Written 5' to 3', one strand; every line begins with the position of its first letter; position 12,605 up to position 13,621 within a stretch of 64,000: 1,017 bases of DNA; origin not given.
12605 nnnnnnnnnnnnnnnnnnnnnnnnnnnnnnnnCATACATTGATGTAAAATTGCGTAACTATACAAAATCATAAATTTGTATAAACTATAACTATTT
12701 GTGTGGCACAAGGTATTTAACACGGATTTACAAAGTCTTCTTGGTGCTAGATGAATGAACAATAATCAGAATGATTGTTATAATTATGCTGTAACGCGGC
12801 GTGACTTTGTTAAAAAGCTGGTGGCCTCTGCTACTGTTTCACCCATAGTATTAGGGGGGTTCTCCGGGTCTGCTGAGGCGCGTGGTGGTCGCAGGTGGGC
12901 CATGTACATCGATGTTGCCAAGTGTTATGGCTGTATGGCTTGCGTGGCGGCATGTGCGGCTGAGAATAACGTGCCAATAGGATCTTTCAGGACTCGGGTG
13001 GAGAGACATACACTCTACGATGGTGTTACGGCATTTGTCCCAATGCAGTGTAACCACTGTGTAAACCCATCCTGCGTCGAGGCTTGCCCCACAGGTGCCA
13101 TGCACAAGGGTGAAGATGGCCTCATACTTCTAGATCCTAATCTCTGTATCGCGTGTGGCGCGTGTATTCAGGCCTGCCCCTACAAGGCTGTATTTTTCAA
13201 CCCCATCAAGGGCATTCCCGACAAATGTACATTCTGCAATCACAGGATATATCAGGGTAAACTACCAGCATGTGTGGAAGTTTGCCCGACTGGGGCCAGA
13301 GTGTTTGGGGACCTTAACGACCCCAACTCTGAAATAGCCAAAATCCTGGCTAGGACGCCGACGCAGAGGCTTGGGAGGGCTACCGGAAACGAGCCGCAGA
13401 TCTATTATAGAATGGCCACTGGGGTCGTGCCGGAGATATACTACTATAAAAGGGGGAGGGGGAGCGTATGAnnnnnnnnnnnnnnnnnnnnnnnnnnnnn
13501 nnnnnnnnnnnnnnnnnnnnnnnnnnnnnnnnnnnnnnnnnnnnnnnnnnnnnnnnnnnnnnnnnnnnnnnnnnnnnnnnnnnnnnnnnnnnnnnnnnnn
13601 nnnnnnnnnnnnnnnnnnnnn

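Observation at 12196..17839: Atypical Tat-dependent molybdoenzyme: 1237-aa catalytic subunit with a C-terminal membrane anchor, plus a DmsB-like FeS subunit with its own Tat signal, a TorD chaperone and a cytochrome b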

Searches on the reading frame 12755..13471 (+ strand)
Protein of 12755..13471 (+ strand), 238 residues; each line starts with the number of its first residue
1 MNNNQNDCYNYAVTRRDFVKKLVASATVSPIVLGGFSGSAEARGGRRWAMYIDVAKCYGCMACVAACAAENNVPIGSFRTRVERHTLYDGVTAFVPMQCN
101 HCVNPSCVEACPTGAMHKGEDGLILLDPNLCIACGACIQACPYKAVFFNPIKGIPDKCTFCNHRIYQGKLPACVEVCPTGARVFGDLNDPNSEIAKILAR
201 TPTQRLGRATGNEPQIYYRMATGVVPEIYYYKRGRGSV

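Call 3: search_protein_families(library=pfam, proteins=[window:12755-13471:+], max_evalue=0.01)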
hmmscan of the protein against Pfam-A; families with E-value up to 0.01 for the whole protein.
window:12755-13471:+ (238 aa): 14 families
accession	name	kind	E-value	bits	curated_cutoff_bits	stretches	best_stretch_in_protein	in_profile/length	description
PF13247.11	Fer4_11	-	3.8e-28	98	26.2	1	93-186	4-99/100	4Fe-4S dicluster domain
PF00037.32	Fer4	-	4.7e-15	55.1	21.1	1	126-146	3-23/24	4Fe-4S binding domain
PF13237.11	Fer4_10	-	5.6e-15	55.4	25.5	2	124-178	2-53/53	4Fe-4S dicluster domain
PF12838.12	Fer4_7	-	1.7e-14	54.4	27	3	131-181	2-52/52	4Fe-4S dicluster domain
PF13187.11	Fer4_9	-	6.8e-13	48.9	27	2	98-145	1-51/52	4Fe-4S dicluster domain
PF12797.12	Fer4_2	-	6.6e-11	41.9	24.5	2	124-143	3-22/22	4Fe-4S binding domain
PF12837.12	Fer4_6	-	1e-09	38.3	25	1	127-145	5-23/24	4Fe-4S binding domain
PF12798.12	Fer4_3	-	1.3e-07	32.3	27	1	131-145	1-15/15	4Fe-4S binding domain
PF13484.11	Fer4_16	-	2.9e-07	31.6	30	0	131-146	2-17/66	4Fe-4S double cluster binding domain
PF25160.1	LdpA_Fe-S-bd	-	2.2e-06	27.8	27.6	1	101-146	4-43/49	LdpA Fe-S cluster-binding domain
PF12800.12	Fer4_4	-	5.5e-05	23.6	24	1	128-144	1-17/17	4Fe-4S binding domain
PF14697.11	Fer4_21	-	0.0001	22.8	35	1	127-179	4-53/59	4Fe-4S dicluster domain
PF13183.11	Fer4_8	-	0.00022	22.1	27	0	54-114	2-67/68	4Fe-4S dicluster domain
PF13534.11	Fer4_17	-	0.0019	19.1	22.2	0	129-143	44-58/61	4Fe-4S dicluster domain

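Call 4: search_protein_families(library=ncbifam, proteins=[window:12755-13471:+], max_evalue=0.01)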
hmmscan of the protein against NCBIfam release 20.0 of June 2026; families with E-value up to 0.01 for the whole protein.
window:12755-13471:+ (238 aa): 71 families (the best 25 are shown)
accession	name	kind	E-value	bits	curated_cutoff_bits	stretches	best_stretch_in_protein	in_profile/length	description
NF045797.1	DsrO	equivalog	5.5e-53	179.8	200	1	14-219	4-234/235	sulfate reduction electron transfer complex DsrMKJOP subunit DsrO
NF011569.0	PRK14993.1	equivalog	1.7e-52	178.4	416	1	16-218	6-221/244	tetrathionate reductase subunit TtrB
TIGR03149.1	cyt_nit_nrfC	equivalog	4.8e-49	166.7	377.6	1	13-217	2-214/225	cytochrome c nitrite reductase Fe-S protein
NF041715.1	arsenate_red_ArrB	equivalog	1.9e-45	155.2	450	2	47-149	2-107/233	arsenate respiratory reductase iron-sulfur subunit ArrB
NF008134.0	PRK10882.1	equivalog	3.6e-36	124.9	263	2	92-231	106-254/329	hydrogenase 2 operon protein HybA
TIGR02951.1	DMSO_dmsB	equivalog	2.4e-33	115.4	214.1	1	49-189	3-155/161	DMSO/selenate family reductase complex B subunit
TIGR03478.1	DMSO_red_II_bet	subfamily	3.5e-32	111.6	480.7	1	94-218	126-252/321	DMSO reductase family type II enzyme, iron-sulfur subunit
NF042979.1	EthbenzDh_ebdB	equivalog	3.8e-32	111.5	740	1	96-224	150-280/354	ethylbenzene dehydrogenase subunit beta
NF041782.1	mnquin_red_QrcC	equivalog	5.4e-29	101.5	400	2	48-149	1-119/239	menaquinone reductase iron-sulfur cluster-binding subunit QrcC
NF045715.1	sulf_resp_HmcB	equivalog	9.5e-27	93.9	420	1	92-202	100-213/307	sulfate respiration complex iron-sulfur protein HmcB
NF038355.1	FDH3_beta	equivalog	3.5e-26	92.3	240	1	49-162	4-122/180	formate dehydrogenase FDH3 subunit beta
TIGR01582.1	FDH-beta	equivalog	1e-23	83.8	334.7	2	97-200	91-195/283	formate dehydrogenase subunit beta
TIGR01660.1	narH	equivalog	2.2e-23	82.5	524.05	1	91-194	175-279/492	nitrate reductase subunit beta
NF009451.0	PRK12809.1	equivalog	2.4e-19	69.1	1154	1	52-183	7-135/639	formate-dependent uric acid utilization protein YgfT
NF045766.1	PhenlGlyoxDHPadI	equivalog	1.5e-18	66.8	700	1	52-184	9-135/443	NADH-dependent phenylglyoxylate dehydrogenase subunit beta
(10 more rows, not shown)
